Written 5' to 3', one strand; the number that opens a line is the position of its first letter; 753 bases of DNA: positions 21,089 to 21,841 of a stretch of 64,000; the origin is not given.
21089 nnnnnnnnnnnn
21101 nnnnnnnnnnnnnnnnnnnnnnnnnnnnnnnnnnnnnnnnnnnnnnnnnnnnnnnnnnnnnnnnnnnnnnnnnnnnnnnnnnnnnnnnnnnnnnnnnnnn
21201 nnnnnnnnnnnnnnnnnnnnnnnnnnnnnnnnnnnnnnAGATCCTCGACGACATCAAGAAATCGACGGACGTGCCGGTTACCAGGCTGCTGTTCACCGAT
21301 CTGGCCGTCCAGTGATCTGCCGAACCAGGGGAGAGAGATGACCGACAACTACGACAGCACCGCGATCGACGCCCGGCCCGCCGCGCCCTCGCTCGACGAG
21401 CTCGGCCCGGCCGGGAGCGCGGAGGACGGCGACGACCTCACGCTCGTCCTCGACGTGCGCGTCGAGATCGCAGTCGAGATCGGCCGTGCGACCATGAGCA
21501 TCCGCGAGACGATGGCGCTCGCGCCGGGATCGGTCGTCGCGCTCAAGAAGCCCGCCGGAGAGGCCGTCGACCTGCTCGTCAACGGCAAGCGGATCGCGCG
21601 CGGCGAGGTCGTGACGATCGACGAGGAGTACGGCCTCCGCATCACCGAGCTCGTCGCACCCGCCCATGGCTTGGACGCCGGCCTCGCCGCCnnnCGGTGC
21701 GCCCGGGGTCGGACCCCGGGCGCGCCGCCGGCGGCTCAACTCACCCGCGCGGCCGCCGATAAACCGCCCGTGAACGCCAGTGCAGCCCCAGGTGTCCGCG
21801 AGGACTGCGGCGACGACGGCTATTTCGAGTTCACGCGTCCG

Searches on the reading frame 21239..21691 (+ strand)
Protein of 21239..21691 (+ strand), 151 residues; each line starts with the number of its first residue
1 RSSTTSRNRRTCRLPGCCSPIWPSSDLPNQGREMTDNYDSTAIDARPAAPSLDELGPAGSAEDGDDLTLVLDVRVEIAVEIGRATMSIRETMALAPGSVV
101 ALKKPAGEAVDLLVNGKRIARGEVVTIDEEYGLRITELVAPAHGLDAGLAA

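Call 32: search_protein_families(library=ncbifam, proteins=[window:21239-21691:+], max_evalue=0.00001)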
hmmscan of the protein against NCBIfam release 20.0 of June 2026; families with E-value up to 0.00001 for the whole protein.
window:21239-21691:+ (151 aa): 10 families
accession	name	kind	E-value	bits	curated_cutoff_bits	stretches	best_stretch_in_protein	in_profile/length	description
TIGR02480.1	fliN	equivalog_domain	3.3e-26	91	84.05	1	67-140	2-75/77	flagellar motor switch protein FliN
NF005995.1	PRK08119.1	equivalog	3.5e-26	92.6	218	1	50-142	281-373/376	flagellar motor switch phosphatase FliY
TIGR02551.1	SpaO_YscQ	equivalog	3.4e-19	69.9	100.8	1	56-138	216-300/300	type III secretion system cytoplasmic ring protein SctQ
NF006272.1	PRK08432.1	equivalog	2.8e-16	59.9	219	1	51-138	176-263/274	flagellar motor switch protein FliY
NF006273.1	PRK08433.1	equivalog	3.6e-16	59.3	114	1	68-139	16-87/100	flagellar motor switch protein FliN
NF005275.1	PRK06782.1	equivalog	1.2e-13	50.7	681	1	65-139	442-516/516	flagellar motor switch protein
NF005276.0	PRK06788.1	equivalog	6.5e-09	35.9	98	1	66-140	27-101/119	flagellar motor switch protein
NF004605.0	PRK05933.1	equivalog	3e-08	33.1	536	1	71-137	304-371/372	type III secretion system protein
NF005956.0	PRK08035.1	equivalog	5.4e-08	32.4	230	1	72-137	250-315/323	YscQ/HrcQ family type III secretion apparatus protein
TIGR01397.1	fliM_switch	equivalog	1.4e-07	31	219.6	1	70-138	250-318/320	flagellar motor switch protein FliM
